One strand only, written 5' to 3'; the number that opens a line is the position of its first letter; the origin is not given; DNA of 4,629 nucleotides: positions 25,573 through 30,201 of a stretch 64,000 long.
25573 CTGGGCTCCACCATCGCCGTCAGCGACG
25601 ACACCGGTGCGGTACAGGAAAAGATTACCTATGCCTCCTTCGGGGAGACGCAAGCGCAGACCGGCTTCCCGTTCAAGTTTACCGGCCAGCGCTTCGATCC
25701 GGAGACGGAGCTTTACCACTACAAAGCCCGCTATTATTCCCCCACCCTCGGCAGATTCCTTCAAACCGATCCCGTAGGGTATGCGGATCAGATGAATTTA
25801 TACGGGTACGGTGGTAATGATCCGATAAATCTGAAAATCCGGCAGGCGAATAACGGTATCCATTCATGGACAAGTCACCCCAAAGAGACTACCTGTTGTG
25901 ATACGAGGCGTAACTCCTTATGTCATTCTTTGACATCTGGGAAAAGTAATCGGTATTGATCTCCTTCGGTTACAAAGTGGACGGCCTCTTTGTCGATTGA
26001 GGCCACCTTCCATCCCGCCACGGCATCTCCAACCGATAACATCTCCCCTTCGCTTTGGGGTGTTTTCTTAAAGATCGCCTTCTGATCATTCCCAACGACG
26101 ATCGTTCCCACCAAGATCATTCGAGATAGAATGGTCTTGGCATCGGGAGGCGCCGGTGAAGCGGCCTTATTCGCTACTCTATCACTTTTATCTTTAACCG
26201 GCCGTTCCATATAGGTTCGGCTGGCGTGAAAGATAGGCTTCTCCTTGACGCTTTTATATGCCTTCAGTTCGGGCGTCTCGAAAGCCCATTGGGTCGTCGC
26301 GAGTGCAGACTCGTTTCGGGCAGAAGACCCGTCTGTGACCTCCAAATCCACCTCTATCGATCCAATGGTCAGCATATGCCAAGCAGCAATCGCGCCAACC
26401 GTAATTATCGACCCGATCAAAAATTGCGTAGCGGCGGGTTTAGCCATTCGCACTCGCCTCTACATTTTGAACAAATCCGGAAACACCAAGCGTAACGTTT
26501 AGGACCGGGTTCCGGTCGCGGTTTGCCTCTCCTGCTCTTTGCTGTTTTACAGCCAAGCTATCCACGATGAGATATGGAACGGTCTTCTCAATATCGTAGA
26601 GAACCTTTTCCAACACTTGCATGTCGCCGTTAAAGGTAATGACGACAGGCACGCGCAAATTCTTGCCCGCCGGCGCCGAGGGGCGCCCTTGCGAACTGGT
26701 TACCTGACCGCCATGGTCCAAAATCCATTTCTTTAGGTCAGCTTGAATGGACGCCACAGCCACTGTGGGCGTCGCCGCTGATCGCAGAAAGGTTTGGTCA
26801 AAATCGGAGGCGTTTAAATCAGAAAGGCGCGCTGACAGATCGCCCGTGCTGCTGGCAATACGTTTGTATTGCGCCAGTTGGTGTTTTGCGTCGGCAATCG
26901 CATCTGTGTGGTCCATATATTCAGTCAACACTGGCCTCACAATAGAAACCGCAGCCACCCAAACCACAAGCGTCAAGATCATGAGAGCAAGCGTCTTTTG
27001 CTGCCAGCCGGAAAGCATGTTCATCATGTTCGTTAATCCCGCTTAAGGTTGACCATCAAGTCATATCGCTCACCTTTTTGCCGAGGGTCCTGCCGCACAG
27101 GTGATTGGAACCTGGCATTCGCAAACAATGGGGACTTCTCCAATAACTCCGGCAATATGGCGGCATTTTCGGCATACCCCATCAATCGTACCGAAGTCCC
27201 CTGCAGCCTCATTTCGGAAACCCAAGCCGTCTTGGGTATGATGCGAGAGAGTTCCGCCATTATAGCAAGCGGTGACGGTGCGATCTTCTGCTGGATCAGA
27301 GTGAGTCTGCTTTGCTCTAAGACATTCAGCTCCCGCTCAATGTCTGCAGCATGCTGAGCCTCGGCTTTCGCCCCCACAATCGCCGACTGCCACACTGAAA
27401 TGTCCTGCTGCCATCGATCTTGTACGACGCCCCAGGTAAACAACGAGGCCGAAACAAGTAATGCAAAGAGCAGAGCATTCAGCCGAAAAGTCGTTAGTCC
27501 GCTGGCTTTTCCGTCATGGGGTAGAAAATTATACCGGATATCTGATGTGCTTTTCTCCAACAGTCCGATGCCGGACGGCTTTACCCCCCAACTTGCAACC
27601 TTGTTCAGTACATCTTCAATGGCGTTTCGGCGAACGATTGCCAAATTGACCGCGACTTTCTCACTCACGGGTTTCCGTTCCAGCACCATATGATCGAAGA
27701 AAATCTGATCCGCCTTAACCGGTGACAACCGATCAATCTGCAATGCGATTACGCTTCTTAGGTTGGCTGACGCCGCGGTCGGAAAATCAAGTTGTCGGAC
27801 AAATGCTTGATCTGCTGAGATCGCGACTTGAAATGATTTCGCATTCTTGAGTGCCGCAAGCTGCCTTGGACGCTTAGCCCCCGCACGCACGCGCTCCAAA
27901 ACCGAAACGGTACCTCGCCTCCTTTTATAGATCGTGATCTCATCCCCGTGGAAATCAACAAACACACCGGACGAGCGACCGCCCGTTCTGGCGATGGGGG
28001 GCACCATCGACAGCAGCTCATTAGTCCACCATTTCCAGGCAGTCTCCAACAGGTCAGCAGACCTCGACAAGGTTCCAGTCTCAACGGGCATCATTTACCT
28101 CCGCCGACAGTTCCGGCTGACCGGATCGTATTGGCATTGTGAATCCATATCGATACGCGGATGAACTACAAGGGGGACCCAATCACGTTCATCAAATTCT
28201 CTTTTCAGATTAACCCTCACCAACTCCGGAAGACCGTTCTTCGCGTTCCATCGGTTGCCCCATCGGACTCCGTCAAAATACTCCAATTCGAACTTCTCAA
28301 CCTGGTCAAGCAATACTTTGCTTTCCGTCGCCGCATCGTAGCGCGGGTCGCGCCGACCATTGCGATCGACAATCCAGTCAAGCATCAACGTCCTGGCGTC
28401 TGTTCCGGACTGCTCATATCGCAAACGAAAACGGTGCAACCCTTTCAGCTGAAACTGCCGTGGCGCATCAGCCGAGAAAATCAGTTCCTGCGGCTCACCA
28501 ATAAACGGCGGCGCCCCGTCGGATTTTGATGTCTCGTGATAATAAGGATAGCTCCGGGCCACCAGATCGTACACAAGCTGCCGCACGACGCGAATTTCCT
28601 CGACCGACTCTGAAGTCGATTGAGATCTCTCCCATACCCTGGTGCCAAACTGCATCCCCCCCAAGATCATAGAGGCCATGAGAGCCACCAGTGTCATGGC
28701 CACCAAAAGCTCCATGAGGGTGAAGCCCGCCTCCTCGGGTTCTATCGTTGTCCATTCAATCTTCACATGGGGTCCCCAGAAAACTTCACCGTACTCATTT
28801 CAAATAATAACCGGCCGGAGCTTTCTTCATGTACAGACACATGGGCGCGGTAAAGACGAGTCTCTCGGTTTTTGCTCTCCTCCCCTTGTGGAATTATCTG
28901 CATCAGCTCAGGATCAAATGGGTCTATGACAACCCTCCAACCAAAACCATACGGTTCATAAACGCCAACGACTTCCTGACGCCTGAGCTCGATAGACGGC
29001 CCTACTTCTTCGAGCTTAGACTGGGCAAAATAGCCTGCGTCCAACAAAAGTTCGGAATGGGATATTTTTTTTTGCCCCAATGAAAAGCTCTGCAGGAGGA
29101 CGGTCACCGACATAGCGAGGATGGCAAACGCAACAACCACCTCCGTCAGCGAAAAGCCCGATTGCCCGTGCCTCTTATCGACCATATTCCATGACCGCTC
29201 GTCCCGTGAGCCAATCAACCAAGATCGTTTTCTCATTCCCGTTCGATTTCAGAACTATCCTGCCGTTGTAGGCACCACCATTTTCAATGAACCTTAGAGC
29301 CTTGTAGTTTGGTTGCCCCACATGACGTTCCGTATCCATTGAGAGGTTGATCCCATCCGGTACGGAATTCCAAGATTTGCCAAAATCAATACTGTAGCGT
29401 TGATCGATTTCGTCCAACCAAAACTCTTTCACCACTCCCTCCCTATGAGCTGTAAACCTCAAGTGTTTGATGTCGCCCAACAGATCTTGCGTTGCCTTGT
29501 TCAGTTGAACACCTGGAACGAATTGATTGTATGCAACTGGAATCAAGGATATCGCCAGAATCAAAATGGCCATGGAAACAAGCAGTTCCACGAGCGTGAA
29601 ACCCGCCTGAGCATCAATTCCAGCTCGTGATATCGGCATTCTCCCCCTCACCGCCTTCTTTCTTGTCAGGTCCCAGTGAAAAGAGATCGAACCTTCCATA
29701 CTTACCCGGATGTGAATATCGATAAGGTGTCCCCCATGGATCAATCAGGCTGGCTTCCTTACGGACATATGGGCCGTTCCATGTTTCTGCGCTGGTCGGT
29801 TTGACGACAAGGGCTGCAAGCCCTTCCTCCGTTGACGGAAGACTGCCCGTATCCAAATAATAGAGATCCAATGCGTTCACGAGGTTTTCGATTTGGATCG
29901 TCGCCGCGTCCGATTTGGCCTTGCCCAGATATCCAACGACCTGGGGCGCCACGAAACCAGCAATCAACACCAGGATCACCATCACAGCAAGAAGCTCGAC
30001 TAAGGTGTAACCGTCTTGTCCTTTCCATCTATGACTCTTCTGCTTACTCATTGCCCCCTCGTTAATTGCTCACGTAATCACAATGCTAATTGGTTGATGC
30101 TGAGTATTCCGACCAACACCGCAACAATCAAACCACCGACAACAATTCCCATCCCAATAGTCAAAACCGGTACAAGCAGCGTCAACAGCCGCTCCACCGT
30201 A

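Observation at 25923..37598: Complete T2SS embedded in the island with non-canonical operon layout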

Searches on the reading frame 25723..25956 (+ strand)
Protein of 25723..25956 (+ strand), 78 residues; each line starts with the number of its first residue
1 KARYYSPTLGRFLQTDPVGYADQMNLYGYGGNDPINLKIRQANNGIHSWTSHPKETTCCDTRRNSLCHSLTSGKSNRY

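Call 37: search_protein_families(library=pfam, proteins=[window:25723-25956:+], max_evalue=0.1)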
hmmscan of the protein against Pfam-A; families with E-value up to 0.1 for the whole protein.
window:25723-25956:+ (78 aa): 0 families

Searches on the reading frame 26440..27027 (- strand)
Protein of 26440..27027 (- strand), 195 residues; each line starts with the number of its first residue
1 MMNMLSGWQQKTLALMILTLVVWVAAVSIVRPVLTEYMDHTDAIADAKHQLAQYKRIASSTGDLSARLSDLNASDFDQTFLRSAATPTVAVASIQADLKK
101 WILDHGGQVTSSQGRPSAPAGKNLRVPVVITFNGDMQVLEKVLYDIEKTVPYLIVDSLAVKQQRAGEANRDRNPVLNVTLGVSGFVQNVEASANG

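Call 3: search_protein_families(library=pfam, proteins=[window:26440-27027:-], max_evalue=0.01)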
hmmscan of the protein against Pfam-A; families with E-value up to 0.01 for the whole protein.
window:26440-27027:- (195 aa): 1 family
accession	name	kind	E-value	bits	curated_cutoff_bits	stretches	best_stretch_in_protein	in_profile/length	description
PF10741.14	T2SSM_b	-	2.5e-22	79.3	21.7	1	82-185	7-110/111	Type II secretion system (T2SS), protein M subtype b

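Call 7: search_protein_families(library=ncbifam, proteins=[window:26440-27027:-], max_evalue=0.01)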
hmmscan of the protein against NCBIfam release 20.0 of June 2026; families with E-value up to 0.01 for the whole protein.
window:26440-27027:- (195 aa): 1 family
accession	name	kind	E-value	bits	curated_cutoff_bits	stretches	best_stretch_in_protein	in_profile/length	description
NF040576.1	T2SS_GspM_XpsM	equivalog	6.6e-40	136.7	60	1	12-187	2-179/180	type II secretion system protein GspM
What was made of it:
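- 26440..27027 (-): gspM (XpsM type). Calls 3 and 7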

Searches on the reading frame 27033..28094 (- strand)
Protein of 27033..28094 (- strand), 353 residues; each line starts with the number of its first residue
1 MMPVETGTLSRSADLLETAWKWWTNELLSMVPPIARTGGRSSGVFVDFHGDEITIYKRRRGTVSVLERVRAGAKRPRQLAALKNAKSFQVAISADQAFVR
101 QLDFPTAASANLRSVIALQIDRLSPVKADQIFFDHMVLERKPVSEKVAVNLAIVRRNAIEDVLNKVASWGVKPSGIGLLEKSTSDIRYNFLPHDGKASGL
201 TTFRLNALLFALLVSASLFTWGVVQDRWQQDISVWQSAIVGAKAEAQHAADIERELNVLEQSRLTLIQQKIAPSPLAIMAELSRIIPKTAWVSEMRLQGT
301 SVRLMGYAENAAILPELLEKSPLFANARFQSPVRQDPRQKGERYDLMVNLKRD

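Call 3: search_protein_families(library=pfam, proteins=[window:27033-28094:-], max_evalue=0.01)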
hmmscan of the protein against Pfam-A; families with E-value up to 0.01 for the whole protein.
window:27033-28094:- (353 aa): 2 families
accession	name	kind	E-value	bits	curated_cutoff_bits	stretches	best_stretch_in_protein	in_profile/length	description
PF05137.18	PilN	-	3.1e-13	50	22.8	1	278-349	2-77/78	Fimbrial assembly protein (PilN)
PF11104.14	PilM_2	-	0.0095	15.3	27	0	83-174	60-153/340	Type IV pilus assembly protein PilM;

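Call 7: search_protein_families(library=ncbifam, proteins=[window:27033-28094:-], max_evalue=0.01)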
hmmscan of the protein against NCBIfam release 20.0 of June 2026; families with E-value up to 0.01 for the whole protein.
window:27033-28094:- (353 aa): 1 family
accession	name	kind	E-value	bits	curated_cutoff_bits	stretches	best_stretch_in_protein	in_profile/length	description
NF045709.1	Amuc_1101_fam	equivalog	0.00032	19.7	650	1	81-177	65-159/608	Amuc_1101 family PilM-like pilus complex protein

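Call 33: find_homologous_proteins(query=window:27033-28091:-, max_evalue=0.00001)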
Query window:27033-28091:- (352 aa): 4 proteins with E <= 0.00001 among 8000 candidates.
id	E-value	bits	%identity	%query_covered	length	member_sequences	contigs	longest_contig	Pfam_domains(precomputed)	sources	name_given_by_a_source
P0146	3.1e-225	764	100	100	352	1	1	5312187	PF05137.19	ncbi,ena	-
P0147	6.9e-116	405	53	100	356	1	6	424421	PF05137.19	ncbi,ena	-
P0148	1.6e-19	88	24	98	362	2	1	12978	PF05137.19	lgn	-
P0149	1.4e-9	56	27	44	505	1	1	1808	PF05137.19,PF11104.15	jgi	jgi:Tfp pilus assembly protein PilN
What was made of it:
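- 27033..28094 (-): gspL (PilM-like cytoplasmic part, TM segment, PilN-like periplasmic part). Call 3; ortholog P0147, 53% identical (call 33)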

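Call 34: find_encoding_contigs(protein=P0147, flank=10000, max_places=3)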
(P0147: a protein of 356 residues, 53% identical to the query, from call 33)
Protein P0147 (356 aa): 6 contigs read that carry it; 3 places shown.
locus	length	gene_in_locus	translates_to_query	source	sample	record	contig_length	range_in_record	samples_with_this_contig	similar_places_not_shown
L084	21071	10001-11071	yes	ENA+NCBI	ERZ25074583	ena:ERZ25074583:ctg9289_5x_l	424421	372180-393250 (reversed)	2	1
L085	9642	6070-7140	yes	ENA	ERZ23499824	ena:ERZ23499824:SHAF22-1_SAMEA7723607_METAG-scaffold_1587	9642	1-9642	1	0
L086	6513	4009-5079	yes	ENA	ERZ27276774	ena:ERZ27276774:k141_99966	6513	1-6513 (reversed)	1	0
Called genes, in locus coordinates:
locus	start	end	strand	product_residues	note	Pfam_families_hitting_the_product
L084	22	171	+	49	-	-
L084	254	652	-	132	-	PF18932:DUF5681 (weak)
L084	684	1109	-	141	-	PF18932:DUF5681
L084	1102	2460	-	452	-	PF02195:ParB_N, PF01555:N6_N4_Mtase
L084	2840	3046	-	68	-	PF12844:HTH_19, PF13560:HTH_31, PF13443:HTH_26, PF01381:HTH_3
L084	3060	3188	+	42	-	-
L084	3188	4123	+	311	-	PF04471:Mrr_cat (weak)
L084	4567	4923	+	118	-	-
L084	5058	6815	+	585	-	PF05157:MshEN, PF00437:T2SSE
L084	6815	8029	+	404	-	PF28597:T2SSF_N, PF00482:T2SSF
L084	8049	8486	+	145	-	PF07963:N_methyl (weak), PF08334:T2SSG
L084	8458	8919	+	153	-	PF07963:N_methyl (weak)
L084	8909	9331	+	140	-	PF07963:N_methyl (weak)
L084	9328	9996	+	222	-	PF11612:T2SSJ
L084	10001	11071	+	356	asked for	PF05137:PilN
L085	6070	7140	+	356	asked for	PF05137:PilN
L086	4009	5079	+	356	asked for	PF05137:PilN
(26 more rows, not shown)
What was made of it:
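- The Rhs and cadherin genes are embedded between gspC and gspD in the closest relative (call 34).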

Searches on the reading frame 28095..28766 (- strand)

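Call 3: search_protein_families(library=pfam, proteins=[window:28095-28766:-], max_evalue=0.01)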
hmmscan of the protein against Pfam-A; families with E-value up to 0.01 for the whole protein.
window:28095-28766:- (223 aa): 2 families
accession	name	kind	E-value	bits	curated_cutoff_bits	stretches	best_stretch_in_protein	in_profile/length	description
PF11612.13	T2SSJ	-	3.4e-07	31.1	28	1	144-190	82-131/140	Type II secretion system (T2SS), protein J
PF07963.17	N_methyl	-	4.5e-05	23.3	21.2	1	12-35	4-27/27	Prokaryotic N-terminal methylation motif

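Call 7: search_protein_families(library=ncbifam, proteins=[window:28095-28766:-], max_evalue=0.01)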
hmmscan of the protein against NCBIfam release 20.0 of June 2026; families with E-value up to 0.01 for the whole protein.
window:28095-28766:- (223 aa): 10 families
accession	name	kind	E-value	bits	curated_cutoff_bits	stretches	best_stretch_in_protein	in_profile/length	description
NF006453.0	PRK08808.1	equivalog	5.5e-16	58.3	295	1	11-204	5-202/211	type II secretion system protein J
TIGR01711.1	gspJ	equivalog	8.2e-09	35.5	64.85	1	140-189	130-179/192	type II secretion system minor pseudopilin GspJ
TIGR01708.2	typeII_sec_gspH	equivalog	3.5e-05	23.9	80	1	12-39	1-28/169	type II secretion system minor pseudopilin GspH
TIGR02532.1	IV_pilin_GFxxxE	domain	7.5e-05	22.4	16.3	1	13-35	2-24/24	prepilin-type N-terminal cleavage/methylation domain-containing protein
NF007800.0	PRK10506.1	equivalog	9.9e-05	22.2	158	1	11-62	7-51/163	prepilin peptidase-dependent protein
TIGR02599.1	TIGR02599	subfamily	0.00025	20.4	256.5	1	14-61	1-48/361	Verru_Chthon cassette protein C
NF041013.1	T4P_ComGE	equivalog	0.00054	20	49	1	14-39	5-30/83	competence type IV pilus minor pilin ComGE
NF047828.1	T3SSXpsI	equivalog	0.0013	18.7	150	1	14-53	3-42/132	type II secretion system protein XpsI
NF041002.1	pilin_ComGF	equivalog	0.0015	18.8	80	1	12-49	1-38/139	competence type IV pilus minor pilin ComGF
TIGR01707.1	gspI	equivalog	0.0026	18.2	44.35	1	14-46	1-33/101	type II secretion system minor pseudopilin GspI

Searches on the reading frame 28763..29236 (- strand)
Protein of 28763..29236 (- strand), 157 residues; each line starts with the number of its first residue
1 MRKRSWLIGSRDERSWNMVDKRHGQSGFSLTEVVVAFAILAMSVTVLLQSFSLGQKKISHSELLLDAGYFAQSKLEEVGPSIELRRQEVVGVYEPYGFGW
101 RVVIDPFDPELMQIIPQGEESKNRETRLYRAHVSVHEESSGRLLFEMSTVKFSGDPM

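Call 3: search_protein_families(library=pfam, proteins=[window:28763-29236:-], max_evalue=0.01)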
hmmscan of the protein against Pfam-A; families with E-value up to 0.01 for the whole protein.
window:28763-29236:- (157 aa): 1 family
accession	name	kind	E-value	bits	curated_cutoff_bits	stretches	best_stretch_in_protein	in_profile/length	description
PF07963.17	N_methyl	-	3.8e-06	26.7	21.2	1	23-48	2-27/27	Prokaryotic N-terminal methylation motif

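Call 7: search_protein_families(library=ncbifam, proteins=[window:28763-29236:-], max_evalue=0.01)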
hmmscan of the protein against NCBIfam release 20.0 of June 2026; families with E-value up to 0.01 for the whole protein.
window:28763-29236:- (157 aa): 5 families
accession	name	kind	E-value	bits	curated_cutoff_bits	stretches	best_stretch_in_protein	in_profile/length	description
NF047828.1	T3SSXpsI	equivalog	7.3e-17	61.6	150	1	25-137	1-111/132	type II secretion system protein XpsI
NF041013.1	T4P_ComGE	equivalog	7.7e-06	25.9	49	1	26-62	4-40/83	competence type IV pilus minor pilin ComGE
TIGR01707.1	gspI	equivalog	0.00095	19.6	44.35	1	27-59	1-33/101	type II secretion system minor pseudopilin GspI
TIGR02532.1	IV_pilin_GFxxxE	domain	0.004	17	16.3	1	25-47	1-23/24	prepilin-type N-terminal cleavage/methylation domain-containing protein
NF007660.0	PRK10332.1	equivalog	0.0053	17.2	86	1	23-47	6-30/107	prepilin-type N-terminal cleavage/methylation domain-containing protein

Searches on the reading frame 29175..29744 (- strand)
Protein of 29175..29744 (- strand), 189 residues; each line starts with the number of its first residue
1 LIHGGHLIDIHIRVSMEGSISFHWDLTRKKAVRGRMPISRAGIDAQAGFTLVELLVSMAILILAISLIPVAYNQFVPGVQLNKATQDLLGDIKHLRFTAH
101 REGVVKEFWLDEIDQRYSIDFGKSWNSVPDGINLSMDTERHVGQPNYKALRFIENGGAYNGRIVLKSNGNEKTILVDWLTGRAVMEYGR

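Call 3: search_protein_families(library=pfam, proteins=[window:29175-29744:-], max_evalue=0.01)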
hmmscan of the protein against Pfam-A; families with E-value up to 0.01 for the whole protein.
window:29175-29744:- (189 aa): 1 family
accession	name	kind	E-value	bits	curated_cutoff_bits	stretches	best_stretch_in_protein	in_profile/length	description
PF07963.17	N_methyl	-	2.5e-06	27.3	21.2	1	45-66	3-24/27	Prokaryotic N-terminal methylation motif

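Call 7: search_protein_families(library=ncbifam, proteins=[window:29175-29744:-], max_evalue=0.01)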
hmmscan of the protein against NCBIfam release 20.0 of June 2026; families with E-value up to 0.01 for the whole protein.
window:29175-29744:- (189 aa): 10 families
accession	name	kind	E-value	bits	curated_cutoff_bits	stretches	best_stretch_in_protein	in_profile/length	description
NF047827.1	T3SSXpsH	equivalog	5.3e-13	49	160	1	48-182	2-136/145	type II secretion system protein XpsH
TIGR02596.1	TIGR02596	subfamily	2.9e-05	24.3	70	1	49-104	1-56/196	Verru_Chthon cassette protein D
NF007800.0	PRK10506.1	equivalog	3.1e-05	23.8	158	1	43-120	5-82/163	prepilin peptidase-dependent protein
TIGR01708.2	typeII_sec_gspH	equivalog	8.7e-05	22.6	80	1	46-101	1-56/169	type II secretion system minor pseudopilin GspH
NF041002.1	pilin_ComGF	equivalog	0.00012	22.3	80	1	46-80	1-35/139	competence type IV pilus minor pilin ComGF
TIGR02532.1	IV_pilin_GFxxxE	domain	0.00015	21.4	16.3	1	46-61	1-16/24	prepilin-type N-terminal cleavage/methylation domain-containing protein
NF040982.1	ComGD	equivalog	0.00057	20.3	70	1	46-173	1-124/139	competence type IV pilus minor pilin ComGD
NF041013.1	T4P_ComGE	equivalog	0.0012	18.9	49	1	48-70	5-27/83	competence type IV pilus minor pilin ComGE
NF007862.0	PRK10574.1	equivalog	0.0056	16.8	138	0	44-79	2-37/145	prepilin peptidase-dependent pilin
TIGR02599.1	TIGR02599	subfamily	0.0097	15.2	256.5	0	48-64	1-17/361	Verru_Chthon cassette protein C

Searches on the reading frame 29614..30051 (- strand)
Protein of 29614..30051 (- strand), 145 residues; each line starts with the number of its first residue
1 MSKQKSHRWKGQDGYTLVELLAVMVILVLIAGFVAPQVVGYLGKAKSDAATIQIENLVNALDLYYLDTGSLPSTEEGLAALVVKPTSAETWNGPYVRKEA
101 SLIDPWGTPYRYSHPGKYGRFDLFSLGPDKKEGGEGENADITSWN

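Call 3: search_protein_families(library=pfam, proteins=[window:29614-30051:-], max_evalue=0.01)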
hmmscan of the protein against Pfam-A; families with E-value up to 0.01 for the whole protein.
window:29614-30051:- (145 aa): 2 families
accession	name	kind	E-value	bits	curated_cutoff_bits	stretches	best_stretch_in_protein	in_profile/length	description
PF08334.16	T2SSG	-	1.1e-38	132.1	21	1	37-144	1-108/108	Type II secretion system (T2SS), protein G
PF07963.17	N_methyl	-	3.6e-06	26.7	21.2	1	10-34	2-26/27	Prokaryotic N-terminal methylation motif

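Call 7: search_protein_families(library=ncbifam, proteins=[window:29614-30051:-], max_evalue=0.01)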
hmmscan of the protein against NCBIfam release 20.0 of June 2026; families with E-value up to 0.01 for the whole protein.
window:29614-30051:- (145 aa): 8 families
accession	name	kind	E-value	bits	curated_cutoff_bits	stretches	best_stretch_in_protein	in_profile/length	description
TIGR01710.1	typeII_sec_gspG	equivalog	3.7e-43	146.8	88.85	1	14-145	2-134/134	type II secretion system major pseudopilin GspG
TIGR02532.1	IV_pilin_GFxxxE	domain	1.3e-05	24.8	16.3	1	12-34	1-23/24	prepilin-type N-terminal cleavage/methylation domain-containing protein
NF007862.0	PRK10574.1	equivalog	0.00013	22.1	138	1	11-81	3-73/145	prepilin peptidase-dependent pilin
TIGR01708.2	typeII_sec_gspH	equivalog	0.00037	20.5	80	1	12-77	1-62/169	type II secretion system minor pseudopilin GspH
NF040999.1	pilin_ComGC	equivalog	0.002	18.3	75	1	12-79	1-68/84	competence type IV pilus major pilin ComGC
NF041013.1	T4P_ComGE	equivalog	0.0027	17.8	49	1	12-42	3-33/83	competence type IV pilus minor pilin ComGE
NF007800.0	PRK10506.1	equivalog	0.0085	15.9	158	0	9-31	5-27/163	prepilin peptidase-dependent protein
NF040982.1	ComGD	equivalog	0.009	16.4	70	0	13-60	2-49/139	competence type IV pilus minor pilin ComGD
